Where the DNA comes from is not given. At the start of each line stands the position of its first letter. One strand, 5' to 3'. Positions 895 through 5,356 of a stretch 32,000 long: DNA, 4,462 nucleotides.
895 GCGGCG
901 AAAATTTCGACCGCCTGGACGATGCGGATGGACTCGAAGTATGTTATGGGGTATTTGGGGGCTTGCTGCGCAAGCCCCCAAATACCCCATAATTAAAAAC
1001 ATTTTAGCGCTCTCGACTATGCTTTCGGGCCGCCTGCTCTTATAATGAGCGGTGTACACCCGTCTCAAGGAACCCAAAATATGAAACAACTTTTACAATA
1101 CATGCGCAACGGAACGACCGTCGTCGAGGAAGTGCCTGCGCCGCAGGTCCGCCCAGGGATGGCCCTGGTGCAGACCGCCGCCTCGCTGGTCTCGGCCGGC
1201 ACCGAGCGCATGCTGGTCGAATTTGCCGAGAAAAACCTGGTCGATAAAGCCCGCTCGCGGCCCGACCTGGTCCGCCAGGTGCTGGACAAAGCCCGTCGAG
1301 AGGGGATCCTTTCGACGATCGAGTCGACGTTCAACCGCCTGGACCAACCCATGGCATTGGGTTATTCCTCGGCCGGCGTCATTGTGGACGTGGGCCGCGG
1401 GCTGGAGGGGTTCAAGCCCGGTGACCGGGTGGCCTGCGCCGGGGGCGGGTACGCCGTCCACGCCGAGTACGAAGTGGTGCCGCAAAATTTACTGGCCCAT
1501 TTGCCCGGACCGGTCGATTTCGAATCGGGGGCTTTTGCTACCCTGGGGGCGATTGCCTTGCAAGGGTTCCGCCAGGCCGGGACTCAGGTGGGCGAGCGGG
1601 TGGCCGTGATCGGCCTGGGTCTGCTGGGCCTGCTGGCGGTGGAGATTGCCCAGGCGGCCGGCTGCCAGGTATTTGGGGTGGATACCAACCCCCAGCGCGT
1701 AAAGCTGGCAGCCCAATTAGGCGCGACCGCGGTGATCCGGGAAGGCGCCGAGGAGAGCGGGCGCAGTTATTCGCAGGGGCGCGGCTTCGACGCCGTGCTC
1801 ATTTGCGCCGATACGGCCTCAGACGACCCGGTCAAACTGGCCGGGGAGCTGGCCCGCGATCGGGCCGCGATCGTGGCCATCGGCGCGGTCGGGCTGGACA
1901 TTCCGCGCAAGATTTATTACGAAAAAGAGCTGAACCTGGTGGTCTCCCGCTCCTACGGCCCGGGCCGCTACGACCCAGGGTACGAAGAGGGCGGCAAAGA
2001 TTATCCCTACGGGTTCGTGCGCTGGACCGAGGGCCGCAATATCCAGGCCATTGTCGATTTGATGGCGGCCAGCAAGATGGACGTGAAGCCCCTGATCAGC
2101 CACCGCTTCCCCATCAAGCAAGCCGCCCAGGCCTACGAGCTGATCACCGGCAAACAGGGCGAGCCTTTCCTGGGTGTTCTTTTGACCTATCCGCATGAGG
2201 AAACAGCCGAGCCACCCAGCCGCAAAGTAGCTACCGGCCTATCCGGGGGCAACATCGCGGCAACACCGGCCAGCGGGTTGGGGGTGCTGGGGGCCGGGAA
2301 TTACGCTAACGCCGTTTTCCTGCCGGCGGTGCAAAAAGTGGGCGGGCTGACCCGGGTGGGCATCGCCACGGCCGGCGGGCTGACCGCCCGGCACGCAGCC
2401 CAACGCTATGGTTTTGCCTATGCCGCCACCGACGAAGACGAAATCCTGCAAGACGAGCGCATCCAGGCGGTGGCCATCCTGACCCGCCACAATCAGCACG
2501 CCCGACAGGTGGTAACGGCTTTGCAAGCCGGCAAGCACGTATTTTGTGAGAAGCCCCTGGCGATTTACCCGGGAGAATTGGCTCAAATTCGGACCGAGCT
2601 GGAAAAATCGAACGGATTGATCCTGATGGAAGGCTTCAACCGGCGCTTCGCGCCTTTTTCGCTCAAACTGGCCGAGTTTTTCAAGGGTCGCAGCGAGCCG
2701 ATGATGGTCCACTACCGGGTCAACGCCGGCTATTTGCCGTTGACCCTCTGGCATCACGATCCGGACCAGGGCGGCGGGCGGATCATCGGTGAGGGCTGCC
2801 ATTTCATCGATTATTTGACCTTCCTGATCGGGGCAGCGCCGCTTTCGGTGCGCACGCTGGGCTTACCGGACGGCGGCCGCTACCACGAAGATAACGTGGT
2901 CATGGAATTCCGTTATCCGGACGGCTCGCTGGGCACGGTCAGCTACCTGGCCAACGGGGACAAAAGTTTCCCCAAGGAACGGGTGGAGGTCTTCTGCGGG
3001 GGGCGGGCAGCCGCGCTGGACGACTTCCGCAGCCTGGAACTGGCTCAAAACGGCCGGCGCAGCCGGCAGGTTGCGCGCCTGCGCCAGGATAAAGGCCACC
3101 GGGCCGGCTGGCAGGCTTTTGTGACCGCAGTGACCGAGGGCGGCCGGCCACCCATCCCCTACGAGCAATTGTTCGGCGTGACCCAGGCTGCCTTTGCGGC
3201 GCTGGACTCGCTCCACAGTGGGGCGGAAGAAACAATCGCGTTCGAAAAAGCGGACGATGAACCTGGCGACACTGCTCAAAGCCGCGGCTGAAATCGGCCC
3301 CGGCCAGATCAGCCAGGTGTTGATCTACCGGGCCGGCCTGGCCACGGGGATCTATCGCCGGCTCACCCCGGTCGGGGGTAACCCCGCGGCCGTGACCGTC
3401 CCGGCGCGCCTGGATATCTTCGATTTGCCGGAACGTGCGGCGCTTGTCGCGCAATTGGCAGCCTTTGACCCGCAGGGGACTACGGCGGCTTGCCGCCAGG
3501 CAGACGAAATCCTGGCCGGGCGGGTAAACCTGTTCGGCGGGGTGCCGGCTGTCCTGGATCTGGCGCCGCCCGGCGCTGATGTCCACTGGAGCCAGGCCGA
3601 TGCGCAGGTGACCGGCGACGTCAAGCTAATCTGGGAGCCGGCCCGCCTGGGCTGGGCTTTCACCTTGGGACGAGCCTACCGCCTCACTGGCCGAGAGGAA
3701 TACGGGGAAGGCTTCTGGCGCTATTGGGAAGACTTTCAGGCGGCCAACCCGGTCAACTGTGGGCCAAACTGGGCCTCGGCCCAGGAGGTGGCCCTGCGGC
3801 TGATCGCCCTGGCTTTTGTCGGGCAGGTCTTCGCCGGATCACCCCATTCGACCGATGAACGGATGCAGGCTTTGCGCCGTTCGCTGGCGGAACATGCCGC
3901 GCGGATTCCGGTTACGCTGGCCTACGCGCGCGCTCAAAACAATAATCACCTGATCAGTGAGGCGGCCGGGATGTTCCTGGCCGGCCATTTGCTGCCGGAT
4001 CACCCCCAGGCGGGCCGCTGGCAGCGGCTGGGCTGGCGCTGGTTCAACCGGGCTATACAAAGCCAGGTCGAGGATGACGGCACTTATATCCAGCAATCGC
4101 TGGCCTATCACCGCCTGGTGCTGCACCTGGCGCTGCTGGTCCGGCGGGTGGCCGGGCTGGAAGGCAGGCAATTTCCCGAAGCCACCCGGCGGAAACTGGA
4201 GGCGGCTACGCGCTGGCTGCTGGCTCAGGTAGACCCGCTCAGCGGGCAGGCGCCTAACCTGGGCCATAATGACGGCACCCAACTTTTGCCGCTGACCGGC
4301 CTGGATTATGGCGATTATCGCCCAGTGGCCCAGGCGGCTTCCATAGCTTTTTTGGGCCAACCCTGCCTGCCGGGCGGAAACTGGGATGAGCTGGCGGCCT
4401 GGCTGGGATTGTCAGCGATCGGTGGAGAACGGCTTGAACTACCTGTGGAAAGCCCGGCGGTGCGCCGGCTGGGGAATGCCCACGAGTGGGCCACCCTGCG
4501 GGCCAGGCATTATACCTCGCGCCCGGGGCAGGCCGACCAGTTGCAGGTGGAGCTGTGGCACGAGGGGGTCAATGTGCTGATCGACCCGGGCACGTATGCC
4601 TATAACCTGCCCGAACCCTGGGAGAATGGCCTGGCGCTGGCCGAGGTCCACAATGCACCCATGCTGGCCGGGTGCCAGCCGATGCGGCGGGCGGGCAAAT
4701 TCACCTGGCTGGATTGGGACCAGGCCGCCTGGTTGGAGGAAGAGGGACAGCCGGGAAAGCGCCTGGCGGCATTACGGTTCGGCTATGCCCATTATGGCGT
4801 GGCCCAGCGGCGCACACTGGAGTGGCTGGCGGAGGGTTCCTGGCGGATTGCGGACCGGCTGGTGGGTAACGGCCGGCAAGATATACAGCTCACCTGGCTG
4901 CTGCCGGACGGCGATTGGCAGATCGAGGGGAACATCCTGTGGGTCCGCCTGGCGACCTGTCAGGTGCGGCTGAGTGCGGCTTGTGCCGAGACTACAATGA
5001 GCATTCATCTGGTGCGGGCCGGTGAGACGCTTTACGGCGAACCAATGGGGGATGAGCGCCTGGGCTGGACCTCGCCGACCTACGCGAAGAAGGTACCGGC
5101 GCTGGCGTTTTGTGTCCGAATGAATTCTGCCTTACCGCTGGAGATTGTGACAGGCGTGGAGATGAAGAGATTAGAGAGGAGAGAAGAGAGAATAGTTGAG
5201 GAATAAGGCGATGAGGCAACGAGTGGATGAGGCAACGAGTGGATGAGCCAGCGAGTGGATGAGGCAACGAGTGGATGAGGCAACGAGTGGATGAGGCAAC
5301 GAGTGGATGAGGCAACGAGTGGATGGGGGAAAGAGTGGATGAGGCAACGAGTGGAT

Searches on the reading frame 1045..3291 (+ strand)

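Call 110: search_protein_families(library=pfam, proteins=[window:1045-3291:+], max_evalue=0.00001)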
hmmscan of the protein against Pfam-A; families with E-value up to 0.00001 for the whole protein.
window:1045-3291:+ (748 aa): 6 families
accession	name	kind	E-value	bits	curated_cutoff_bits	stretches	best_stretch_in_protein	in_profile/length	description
PF01408.29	GFO_IDH_MocA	-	9e-19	68.8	24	1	413-530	4-119/120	Oxidoreductase family, NAD-binding Rossmann fold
PF00107.32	ADH_zinc_N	-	6.1e-14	52.5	31.8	1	194-306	2-117/129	Zinc-binding dehydrogenase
PF22725.1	GFO_IDH_MocA_C3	-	1.8e-08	34.8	27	1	552-650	16-117/124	GFO/IDH/MocA C-terminal domain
PF02894.22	GFO_IDH_MocA_C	-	1.2e-07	32.2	22.9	1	552-633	12-100/218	Oxidoreductase family, C-terminal alpha/beta domain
PF13602.12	ADH_zinc_N_2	-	2.9e-07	31.9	27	0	225-367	1-123/134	Zinc-binding dehydrogenase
PF08240.17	ADH_N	-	6e-07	30.1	23.5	1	96-154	27-103/104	Alcohol dehydrogenase GroES-like domain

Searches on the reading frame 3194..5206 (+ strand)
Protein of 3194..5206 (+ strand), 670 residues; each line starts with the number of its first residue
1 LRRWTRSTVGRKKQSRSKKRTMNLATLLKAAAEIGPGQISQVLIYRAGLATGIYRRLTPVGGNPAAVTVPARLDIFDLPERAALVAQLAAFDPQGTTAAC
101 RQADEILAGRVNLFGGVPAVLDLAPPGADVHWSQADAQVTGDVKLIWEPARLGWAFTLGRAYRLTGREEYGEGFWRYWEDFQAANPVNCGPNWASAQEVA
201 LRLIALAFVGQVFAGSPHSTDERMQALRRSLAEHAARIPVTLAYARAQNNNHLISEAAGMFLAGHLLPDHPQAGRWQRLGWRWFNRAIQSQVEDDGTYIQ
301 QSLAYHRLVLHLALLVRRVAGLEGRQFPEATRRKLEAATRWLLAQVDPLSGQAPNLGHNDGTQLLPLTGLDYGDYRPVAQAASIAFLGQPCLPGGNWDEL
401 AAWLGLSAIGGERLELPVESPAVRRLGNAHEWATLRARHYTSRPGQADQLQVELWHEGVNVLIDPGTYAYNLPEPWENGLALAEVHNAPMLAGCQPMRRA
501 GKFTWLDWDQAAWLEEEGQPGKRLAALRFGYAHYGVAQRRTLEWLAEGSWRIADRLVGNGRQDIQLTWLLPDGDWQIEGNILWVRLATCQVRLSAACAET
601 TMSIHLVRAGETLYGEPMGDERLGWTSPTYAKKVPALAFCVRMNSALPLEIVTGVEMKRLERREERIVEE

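Call 110: search_protein_families(library=pfam, proteins=[window:3194-5206:+], max_evalue=0.00001)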
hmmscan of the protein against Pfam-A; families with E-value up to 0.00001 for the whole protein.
window:3194-5206:+ (670 aa): 2 families
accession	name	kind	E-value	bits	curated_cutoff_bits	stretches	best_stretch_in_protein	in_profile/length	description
PF16889.11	Hepar_II_III_N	-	1.4e-23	84.2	22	1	127-347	81-302/340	Heparinase II/III N-terminus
PF07940.18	Hepar_II_III_C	-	2.7e-17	63.5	24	1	440-590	35-170/237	Heparinase II/III-like, C-terminal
